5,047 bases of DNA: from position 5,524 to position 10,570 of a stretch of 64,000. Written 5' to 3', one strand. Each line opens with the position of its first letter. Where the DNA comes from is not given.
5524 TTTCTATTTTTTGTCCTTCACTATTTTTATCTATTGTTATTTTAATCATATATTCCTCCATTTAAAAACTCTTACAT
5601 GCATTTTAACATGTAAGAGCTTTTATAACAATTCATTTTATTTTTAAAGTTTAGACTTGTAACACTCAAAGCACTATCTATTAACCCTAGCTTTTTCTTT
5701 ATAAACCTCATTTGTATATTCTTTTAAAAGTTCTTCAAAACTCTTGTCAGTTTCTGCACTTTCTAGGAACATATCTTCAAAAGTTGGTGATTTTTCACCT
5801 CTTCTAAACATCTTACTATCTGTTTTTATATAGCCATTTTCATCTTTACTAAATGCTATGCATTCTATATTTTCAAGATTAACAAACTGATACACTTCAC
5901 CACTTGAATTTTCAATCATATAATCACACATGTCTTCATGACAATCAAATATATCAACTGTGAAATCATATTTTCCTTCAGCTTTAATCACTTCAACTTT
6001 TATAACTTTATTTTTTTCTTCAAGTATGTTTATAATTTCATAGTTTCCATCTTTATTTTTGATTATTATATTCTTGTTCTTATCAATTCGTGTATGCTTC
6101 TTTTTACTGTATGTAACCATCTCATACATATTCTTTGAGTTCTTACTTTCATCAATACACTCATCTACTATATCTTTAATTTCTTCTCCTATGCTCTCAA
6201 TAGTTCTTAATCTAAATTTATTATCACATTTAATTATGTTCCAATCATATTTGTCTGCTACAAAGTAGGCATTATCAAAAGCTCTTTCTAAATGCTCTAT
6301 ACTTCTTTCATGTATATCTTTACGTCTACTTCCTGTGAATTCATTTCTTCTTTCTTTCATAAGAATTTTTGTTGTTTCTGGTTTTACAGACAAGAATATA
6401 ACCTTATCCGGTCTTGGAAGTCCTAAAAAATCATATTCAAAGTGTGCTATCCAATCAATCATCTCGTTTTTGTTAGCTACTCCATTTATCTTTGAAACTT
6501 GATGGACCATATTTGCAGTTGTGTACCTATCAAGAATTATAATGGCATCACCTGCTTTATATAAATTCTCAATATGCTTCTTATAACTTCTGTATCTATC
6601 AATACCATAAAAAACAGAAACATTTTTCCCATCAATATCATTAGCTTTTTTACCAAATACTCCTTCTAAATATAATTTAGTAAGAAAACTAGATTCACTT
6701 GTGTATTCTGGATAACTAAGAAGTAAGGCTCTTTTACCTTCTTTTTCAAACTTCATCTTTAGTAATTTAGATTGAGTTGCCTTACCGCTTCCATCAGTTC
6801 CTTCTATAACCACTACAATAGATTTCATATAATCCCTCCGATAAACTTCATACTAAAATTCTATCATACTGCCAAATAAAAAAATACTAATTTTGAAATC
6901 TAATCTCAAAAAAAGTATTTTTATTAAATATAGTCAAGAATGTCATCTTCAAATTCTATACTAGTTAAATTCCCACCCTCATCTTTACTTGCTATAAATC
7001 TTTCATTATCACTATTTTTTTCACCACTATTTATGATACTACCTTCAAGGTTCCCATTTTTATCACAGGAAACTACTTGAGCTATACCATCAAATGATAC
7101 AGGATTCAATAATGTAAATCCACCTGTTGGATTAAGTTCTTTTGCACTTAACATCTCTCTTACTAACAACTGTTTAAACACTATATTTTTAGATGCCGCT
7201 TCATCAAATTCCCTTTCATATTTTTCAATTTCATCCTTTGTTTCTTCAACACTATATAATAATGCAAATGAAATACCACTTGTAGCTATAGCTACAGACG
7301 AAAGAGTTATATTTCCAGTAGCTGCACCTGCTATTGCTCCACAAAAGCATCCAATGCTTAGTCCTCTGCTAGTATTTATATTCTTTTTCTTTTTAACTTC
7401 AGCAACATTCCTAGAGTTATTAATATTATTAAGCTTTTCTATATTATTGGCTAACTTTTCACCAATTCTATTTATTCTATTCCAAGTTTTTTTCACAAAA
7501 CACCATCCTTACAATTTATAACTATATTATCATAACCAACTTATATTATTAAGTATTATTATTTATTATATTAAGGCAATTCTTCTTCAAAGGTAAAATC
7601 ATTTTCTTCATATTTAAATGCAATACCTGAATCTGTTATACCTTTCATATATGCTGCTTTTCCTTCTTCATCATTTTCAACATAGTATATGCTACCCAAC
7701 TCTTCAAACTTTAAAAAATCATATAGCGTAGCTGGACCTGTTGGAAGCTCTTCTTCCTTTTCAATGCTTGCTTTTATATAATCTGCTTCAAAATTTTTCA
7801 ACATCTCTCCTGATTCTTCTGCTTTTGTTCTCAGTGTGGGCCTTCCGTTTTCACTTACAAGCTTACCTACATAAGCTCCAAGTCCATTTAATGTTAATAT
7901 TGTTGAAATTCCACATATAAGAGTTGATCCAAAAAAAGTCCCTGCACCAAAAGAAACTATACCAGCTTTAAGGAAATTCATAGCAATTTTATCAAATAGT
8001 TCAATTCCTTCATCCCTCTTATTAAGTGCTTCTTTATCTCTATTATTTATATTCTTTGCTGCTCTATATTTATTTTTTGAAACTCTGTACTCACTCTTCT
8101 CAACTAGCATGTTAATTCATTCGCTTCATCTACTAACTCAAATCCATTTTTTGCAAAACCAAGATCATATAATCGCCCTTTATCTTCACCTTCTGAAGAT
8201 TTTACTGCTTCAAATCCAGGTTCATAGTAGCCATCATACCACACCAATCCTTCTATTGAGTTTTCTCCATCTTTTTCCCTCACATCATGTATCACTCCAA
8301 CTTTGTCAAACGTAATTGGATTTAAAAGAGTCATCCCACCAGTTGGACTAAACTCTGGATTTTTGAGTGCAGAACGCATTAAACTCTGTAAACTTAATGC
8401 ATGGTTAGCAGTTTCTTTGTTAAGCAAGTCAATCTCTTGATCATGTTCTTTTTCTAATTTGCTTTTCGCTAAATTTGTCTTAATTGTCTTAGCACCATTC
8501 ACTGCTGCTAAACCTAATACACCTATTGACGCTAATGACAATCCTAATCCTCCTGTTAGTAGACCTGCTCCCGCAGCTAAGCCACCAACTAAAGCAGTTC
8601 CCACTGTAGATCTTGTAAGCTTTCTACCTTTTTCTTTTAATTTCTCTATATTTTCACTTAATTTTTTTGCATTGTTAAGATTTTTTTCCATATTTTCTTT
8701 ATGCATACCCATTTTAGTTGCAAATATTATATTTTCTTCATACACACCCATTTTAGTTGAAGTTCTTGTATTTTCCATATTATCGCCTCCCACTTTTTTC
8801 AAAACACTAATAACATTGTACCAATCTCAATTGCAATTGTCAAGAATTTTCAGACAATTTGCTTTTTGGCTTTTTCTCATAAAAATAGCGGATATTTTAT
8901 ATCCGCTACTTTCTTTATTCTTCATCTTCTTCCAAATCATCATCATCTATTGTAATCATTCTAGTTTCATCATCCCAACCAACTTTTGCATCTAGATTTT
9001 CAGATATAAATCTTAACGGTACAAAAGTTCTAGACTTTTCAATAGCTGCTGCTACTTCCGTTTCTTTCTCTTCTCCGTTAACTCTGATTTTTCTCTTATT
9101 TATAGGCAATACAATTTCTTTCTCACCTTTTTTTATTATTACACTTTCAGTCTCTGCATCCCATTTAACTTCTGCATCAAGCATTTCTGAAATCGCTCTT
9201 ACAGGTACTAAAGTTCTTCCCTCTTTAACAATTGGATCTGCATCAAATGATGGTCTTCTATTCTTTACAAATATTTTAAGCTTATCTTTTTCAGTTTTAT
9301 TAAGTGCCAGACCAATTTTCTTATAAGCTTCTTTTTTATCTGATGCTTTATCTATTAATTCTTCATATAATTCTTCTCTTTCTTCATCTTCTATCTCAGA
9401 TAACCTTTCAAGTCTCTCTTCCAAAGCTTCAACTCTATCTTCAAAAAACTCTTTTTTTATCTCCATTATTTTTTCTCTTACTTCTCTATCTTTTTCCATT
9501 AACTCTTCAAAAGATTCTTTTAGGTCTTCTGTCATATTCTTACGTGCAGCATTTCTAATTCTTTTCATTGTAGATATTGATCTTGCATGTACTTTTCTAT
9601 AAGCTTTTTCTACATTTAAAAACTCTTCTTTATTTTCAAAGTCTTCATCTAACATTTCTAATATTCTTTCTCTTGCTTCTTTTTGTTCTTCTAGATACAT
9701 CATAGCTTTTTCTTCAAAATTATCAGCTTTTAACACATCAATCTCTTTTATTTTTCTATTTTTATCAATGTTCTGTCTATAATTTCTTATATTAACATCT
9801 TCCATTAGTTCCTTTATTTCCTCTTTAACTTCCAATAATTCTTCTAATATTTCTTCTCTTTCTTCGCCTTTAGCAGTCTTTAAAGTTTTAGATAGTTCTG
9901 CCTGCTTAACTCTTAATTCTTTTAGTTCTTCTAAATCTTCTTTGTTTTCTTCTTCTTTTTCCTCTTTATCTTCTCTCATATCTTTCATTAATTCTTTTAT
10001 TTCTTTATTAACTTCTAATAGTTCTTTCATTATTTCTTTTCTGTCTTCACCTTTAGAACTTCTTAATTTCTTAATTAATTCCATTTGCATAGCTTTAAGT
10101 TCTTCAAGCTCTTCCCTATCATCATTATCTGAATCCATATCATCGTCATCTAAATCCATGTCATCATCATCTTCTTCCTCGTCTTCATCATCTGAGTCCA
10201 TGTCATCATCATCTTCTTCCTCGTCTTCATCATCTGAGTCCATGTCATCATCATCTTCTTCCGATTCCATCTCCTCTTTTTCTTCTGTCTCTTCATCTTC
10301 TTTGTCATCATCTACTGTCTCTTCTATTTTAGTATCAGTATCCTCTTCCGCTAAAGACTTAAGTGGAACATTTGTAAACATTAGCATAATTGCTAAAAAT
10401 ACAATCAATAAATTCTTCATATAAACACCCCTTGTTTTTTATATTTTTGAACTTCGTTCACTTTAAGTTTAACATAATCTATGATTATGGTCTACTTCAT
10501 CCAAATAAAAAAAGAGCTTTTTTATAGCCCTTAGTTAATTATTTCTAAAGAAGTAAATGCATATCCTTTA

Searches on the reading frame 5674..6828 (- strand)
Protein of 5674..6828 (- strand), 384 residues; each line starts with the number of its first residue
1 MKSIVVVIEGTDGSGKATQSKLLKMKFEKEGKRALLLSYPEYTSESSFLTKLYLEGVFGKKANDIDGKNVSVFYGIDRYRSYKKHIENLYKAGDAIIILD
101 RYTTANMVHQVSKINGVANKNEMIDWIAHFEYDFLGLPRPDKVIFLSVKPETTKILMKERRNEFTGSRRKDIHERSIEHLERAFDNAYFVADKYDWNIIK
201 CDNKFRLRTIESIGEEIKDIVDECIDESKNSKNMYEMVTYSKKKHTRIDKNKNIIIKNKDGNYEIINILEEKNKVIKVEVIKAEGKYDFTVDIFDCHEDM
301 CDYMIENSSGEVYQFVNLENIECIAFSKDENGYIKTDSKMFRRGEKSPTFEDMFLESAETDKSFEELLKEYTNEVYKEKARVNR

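Call 59: search_protein_families(library=pfam, proteins=[window:5674-6828:-], max_evalue=0.00001)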
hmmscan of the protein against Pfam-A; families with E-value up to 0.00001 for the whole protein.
window:5674-6828:- (384 aa): 1 family
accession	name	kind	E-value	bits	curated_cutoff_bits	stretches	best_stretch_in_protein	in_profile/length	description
PF02223.23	Thymidylate_kin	-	2.3e-17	63.7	27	1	8-191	1-172/185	Thymidylate kinase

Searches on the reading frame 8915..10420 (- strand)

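Call 42: search_protein_families(library=pfam, proteins=[window:8915-10420:-], max_evalue=0.00001)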
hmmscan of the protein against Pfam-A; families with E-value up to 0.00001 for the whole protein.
window:8915-10420:- (501 aa): 1 family
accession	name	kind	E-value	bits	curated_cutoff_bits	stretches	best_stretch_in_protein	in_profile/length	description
PF07833.16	Cu_amine_oxidN1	-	1.5e-35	121.8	24.2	1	385-491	2-108/108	Copper amine oxidase N-terminal domain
